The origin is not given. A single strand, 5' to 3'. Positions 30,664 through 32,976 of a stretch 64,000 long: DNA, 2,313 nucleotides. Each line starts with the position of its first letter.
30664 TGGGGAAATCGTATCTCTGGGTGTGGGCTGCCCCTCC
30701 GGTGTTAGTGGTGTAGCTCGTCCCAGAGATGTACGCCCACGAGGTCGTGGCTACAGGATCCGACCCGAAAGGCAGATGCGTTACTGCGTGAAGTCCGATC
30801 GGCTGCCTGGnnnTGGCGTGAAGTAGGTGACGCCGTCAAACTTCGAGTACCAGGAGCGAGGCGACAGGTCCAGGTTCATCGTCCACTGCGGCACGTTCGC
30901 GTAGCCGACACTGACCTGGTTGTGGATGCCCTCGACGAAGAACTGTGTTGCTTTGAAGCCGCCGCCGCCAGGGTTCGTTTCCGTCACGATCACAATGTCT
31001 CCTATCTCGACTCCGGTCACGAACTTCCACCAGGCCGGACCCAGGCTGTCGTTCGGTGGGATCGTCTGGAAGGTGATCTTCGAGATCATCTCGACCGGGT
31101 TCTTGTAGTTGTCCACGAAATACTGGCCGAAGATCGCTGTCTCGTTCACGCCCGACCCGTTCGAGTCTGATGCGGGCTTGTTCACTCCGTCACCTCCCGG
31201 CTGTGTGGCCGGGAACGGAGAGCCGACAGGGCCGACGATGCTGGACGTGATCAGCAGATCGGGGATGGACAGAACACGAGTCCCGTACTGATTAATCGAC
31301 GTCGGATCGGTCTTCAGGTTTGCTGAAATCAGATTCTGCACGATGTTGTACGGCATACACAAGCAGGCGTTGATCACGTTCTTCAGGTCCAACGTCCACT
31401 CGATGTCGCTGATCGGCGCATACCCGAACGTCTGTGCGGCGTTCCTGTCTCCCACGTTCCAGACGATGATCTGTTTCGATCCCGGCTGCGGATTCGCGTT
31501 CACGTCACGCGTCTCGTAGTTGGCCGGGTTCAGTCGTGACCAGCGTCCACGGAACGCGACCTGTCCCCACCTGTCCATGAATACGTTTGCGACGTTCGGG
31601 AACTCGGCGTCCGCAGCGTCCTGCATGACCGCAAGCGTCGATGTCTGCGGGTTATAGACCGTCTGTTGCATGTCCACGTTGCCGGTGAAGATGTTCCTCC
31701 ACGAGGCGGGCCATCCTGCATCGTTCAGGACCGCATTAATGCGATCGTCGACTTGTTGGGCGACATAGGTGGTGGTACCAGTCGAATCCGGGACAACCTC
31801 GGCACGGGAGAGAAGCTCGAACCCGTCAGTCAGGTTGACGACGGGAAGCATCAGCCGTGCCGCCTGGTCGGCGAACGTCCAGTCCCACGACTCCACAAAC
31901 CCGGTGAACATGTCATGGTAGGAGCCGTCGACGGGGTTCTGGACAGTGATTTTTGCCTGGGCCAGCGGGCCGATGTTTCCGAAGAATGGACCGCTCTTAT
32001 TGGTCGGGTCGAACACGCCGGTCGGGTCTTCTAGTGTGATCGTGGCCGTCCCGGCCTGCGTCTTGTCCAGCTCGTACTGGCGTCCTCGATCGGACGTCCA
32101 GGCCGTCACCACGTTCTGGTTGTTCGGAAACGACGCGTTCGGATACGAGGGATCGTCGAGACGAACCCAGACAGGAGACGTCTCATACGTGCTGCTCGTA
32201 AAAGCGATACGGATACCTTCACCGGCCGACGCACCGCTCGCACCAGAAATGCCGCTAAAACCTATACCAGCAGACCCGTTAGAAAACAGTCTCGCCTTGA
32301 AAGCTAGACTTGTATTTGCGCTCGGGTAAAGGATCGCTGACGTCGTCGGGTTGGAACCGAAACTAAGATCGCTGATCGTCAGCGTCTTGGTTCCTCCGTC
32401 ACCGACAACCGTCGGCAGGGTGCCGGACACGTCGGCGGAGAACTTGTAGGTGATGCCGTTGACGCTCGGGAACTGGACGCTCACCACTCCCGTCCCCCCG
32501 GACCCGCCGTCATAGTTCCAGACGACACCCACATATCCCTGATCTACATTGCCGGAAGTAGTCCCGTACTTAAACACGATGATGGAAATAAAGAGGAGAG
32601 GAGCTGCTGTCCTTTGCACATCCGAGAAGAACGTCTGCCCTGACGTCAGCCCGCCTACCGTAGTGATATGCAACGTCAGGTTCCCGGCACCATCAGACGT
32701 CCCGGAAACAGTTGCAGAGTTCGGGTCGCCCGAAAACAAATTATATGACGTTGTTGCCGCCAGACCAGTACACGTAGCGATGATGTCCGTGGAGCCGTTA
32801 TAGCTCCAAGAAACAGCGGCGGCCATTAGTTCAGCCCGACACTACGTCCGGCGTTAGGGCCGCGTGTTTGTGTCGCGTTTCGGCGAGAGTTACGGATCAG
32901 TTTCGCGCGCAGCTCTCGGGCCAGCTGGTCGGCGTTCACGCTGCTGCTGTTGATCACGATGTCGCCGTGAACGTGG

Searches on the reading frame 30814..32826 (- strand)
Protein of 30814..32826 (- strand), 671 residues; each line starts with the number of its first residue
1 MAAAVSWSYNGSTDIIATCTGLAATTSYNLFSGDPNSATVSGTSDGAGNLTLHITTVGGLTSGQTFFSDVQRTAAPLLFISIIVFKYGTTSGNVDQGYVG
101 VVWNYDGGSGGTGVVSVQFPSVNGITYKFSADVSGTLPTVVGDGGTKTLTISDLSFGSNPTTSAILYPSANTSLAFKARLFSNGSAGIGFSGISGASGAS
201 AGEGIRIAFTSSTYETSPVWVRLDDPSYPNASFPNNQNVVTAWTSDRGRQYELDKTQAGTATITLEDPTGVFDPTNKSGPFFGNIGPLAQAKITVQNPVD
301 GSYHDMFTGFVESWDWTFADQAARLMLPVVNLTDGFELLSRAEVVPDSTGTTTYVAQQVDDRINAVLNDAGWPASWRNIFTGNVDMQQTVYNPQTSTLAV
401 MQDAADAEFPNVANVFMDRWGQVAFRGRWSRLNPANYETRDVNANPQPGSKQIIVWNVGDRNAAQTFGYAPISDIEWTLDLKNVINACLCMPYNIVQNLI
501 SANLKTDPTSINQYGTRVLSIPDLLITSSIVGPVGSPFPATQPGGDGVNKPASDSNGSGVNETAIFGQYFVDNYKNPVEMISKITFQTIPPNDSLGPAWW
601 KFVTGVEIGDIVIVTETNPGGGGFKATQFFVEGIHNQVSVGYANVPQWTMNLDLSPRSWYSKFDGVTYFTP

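Call 14: search_protein_families(library=pfam, proteins=[window:30814-32826:-], max_evalue=0.01)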
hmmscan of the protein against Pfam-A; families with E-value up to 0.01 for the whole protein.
window:30814-32826:- (671 aa): 0 families

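Call 15: search_protein_families(library=phrogs, proteins=[window:30814-32826:-], max_evalue=0.001)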
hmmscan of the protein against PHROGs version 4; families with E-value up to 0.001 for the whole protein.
window:30814-32826:- (671 aa): 1 family
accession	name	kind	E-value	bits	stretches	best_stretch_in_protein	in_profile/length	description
phrog_5313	-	unknown function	1.5e-15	57.4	1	243-315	173-245/1052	-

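Call 62: search_solved_structures(query=window:30814-32826:-, max_evalue=1)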
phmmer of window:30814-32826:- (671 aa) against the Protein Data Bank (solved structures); distinct sequences matched with E-value up to 1: 3.
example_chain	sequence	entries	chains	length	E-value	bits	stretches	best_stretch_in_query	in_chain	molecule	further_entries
6zui_A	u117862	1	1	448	0.69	11.6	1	94-181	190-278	HTH-type transcriptional repressor NemR,Green fluorescent protein,Green fluorescent protei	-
3o77_A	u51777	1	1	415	0.96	11.1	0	94-162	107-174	Myosin light chain kinase, smooth muscle,Green fluorescent protein,Green fluorescent prote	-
3o78_A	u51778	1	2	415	0.96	11.1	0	94-162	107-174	Myosin light chain kinase, smooth muscle,Green fluorescent protein,Green fluorescent prote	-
